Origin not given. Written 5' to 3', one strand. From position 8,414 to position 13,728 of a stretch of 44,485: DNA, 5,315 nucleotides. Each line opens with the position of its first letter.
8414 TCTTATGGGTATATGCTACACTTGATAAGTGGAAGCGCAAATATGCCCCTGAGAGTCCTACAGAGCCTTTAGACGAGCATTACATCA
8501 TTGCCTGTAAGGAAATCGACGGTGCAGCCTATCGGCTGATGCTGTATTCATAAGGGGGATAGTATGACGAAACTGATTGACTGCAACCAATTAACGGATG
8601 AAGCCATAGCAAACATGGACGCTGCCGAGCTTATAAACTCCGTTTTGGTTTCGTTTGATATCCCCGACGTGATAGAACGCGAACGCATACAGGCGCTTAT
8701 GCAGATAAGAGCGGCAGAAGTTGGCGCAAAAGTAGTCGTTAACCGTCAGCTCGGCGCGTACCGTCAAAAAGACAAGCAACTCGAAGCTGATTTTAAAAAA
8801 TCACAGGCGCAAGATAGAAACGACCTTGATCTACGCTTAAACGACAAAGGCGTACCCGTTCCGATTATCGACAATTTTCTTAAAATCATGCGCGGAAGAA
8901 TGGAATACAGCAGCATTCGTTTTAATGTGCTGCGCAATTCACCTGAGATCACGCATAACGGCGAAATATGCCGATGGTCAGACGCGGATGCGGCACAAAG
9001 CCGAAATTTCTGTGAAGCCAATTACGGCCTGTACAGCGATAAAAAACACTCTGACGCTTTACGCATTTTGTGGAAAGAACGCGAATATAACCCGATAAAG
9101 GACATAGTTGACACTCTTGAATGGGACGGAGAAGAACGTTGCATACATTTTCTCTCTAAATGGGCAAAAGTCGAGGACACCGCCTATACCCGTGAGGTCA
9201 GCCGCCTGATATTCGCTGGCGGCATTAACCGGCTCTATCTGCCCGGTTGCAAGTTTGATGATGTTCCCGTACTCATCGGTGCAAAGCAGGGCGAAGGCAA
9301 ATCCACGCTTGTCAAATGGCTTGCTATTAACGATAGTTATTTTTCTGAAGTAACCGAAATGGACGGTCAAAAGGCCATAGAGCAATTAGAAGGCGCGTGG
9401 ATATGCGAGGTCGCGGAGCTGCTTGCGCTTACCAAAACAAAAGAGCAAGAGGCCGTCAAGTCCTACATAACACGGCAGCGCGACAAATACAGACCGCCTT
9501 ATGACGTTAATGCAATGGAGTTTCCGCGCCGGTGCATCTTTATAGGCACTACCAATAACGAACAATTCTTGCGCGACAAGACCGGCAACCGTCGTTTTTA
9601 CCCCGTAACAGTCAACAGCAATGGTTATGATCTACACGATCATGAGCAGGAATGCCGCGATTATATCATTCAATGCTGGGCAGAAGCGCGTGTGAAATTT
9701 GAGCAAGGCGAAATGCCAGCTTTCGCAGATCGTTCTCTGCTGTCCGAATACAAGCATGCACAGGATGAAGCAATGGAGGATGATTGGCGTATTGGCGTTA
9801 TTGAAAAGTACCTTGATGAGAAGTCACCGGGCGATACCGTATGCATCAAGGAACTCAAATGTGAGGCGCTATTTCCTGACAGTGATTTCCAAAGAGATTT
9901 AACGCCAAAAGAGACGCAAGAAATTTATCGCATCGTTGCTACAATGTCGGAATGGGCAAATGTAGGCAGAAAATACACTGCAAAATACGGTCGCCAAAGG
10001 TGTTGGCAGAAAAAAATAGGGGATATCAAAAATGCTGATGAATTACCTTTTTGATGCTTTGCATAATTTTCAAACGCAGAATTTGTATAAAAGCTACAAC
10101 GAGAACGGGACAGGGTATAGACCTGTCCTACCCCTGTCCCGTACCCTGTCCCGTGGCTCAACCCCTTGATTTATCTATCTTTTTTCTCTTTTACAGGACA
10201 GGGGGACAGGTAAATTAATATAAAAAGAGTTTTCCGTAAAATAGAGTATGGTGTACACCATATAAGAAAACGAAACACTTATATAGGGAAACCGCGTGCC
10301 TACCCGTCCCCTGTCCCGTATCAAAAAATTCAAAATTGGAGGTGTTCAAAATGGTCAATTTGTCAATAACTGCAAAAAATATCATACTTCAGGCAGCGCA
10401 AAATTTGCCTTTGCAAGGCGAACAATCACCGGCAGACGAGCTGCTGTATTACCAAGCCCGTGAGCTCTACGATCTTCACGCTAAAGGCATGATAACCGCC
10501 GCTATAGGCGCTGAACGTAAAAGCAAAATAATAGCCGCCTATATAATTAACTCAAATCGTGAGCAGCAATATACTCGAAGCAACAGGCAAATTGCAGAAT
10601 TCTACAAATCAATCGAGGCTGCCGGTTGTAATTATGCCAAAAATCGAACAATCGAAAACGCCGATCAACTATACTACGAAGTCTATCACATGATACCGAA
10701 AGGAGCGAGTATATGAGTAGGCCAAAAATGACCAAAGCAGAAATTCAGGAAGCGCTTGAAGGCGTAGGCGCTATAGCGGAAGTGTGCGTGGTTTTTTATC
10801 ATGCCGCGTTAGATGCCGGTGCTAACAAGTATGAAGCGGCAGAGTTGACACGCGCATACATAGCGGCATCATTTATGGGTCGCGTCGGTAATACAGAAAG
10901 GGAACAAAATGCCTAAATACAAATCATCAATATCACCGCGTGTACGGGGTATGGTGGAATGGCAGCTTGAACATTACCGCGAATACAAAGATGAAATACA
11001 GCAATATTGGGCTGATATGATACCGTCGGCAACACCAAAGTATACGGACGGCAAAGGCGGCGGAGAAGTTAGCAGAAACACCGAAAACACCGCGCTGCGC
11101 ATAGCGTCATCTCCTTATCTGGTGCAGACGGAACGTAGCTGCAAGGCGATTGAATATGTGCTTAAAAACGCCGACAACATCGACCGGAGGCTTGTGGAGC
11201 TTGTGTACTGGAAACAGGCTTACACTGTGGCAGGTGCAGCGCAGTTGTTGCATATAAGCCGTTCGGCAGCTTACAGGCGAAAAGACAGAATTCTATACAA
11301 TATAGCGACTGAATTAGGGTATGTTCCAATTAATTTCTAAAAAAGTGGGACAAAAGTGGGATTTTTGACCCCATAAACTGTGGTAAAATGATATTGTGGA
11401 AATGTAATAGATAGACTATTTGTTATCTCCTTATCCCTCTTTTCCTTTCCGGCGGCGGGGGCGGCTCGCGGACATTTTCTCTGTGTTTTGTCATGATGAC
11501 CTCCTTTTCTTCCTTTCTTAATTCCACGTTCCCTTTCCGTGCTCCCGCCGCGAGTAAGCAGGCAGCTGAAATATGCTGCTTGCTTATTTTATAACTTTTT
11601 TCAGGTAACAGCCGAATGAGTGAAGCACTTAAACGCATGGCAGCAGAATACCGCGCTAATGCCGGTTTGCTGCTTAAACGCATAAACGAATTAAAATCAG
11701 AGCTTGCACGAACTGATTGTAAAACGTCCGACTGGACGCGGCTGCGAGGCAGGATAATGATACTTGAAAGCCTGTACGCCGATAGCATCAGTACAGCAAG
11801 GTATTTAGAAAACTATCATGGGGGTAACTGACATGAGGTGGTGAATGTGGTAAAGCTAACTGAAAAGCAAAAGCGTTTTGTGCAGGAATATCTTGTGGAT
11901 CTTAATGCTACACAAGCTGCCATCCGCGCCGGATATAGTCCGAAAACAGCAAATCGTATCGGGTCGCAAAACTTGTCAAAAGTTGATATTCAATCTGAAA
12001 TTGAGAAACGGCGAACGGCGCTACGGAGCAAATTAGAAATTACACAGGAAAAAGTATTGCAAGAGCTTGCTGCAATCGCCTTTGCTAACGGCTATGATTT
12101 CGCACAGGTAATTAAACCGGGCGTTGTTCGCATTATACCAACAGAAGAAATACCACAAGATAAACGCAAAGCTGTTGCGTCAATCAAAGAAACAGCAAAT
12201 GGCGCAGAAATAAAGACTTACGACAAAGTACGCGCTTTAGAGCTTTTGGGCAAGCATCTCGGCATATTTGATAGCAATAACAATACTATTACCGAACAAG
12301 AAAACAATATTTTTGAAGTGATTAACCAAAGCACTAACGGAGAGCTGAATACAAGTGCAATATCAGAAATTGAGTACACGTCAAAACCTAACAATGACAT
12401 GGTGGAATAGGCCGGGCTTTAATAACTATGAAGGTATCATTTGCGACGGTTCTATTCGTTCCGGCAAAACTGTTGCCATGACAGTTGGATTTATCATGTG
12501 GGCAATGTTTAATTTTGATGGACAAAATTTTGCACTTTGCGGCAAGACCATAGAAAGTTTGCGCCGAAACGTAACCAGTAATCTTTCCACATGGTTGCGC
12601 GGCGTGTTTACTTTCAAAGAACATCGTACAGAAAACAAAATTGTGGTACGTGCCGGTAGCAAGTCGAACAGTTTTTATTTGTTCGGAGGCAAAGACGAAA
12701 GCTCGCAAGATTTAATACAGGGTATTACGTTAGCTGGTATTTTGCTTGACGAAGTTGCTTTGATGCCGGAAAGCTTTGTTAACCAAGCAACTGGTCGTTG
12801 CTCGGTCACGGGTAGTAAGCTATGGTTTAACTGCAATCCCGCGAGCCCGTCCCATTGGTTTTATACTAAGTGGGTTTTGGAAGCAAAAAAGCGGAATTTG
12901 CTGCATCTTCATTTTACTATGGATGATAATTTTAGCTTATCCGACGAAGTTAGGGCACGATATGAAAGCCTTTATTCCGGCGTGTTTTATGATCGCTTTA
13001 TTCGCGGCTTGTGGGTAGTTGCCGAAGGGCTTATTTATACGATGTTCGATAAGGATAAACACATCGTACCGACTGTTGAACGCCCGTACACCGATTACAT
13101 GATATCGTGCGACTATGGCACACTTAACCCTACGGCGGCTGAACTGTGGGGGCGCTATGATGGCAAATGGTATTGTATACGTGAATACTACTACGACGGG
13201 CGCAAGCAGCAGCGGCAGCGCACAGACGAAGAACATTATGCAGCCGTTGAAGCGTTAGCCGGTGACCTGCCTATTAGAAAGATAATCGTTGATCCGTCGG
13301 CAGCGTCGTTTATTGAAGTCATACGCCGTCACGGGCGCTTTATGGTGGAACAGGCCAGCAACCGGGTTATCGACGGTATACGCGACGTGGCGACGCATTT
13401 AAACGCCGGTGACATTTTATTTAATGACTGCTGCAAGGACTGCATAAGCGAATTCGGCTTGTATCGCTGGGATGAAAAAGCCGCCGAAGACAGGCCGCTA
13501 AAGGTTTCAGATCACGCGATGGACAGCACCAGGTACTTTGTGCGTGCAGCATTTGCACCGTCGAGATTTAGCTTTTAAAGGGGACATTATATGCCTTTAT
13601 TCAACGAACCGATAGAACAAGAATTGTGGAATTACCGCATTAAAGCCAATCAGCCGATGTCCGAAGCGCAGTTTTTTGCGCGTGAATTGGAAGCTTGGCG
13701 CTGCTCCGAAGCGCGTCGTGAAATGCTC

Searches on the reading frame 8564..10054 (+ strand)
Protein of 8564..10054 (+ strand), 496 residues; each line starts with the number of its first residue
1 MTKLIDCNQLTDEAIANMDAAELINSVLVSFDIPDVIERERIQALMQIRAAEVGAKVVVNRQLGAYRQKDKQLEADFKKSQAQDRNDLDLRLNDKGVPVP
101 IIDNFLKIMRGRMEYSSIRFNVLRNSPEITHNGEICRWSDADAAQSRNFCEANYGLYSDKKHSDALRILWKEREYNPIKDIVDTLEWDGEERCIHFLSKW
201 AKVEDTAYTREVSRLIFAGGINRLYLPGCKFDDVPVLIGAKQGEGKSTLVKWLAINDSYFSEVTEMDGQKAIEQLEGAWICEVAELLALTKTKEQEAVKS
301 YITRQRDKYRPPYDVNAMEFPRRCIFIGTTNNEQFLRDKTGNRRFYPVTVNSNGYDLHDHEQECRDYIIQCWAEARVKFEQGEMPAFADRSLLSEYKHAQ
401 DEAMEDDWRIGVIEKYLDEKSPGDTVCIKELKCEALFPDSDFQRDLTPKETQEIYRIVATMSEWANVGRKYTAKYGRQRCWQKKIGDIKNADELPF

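Call 48: search_protein_families(library=phrogs, proteins=[window:8564-10054:+], max_evalue=0.001)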
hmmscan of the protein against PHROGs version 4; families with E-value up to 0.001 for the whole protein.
window:8564-10054:+ (496 aa): 7 families
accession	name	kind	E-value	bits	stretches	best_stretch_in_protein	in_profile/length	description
phrog_256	-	DNA, RNA and nucleotide metabolism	2.9e-96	324.8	1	60-439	338-723/798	DNA helicase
phrog_1313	-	DNA, RNA and nucleotide metabolism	2.9e-87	294.9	1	69-485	119-556/568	DNA helicase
phrog_15962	-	DNA, RNA and nucleotide metabolism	6.4e-43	148.1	1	91-393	402-713/835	DNA primase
phrog_16593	-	DNA, RNA and nucleotide metabolism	1.5e-35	123.8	1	165-406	491-729/823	DNA primase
phrog_2249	-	DNA, RNA and nucleotide metabolism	4e-22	79.7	1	163-484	469-774/802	DNA primase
phrog_36873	-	DNA, RNA and nucleotide metabolism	5.8e-22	78.3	1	165-386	480-694/1082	DNA helicase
phrog_4630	-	DNA, RNA and nucleotide metabolism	2.2e-15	57.3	1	185-351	194-366/581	DNA primase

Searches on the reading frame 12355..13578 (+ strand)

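Call 48: search_protein_families(library=phrogs, proteins=[window:12355-13578:+], max_evalue=0.001)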
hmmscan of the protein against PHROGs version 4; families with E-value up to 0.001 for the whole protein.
window:12355-13578:+ (407 aa): 7 families
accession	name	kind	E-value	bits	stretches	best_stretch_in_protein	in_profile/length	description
phrog_2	-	head and packaging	9.7e-50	171.1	1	16-400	273-593/807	terminase large subunit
phrog_10250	-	head and packaging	1.1e-45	157.2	1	206-400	4-216/228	terminase large subunit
phrog_5653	-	head and packaging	8.6e-24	85.4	1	218-399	1-180/199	terminase large subunit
phrog_6672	-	head and packaging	1.7e-14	54.6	1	307-399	34-129/145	terminase large subunit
phrog_3717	-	head and packaging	2.8e-07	31.3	1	31-256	29-260/277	terminase large subunit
phrog_979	-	head and packaging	4.3e-06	26.7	1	28-174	169-314/642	terminase large subunit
phrog_29775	-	unknown function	0.00037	21.3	1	87-199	59-169/212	-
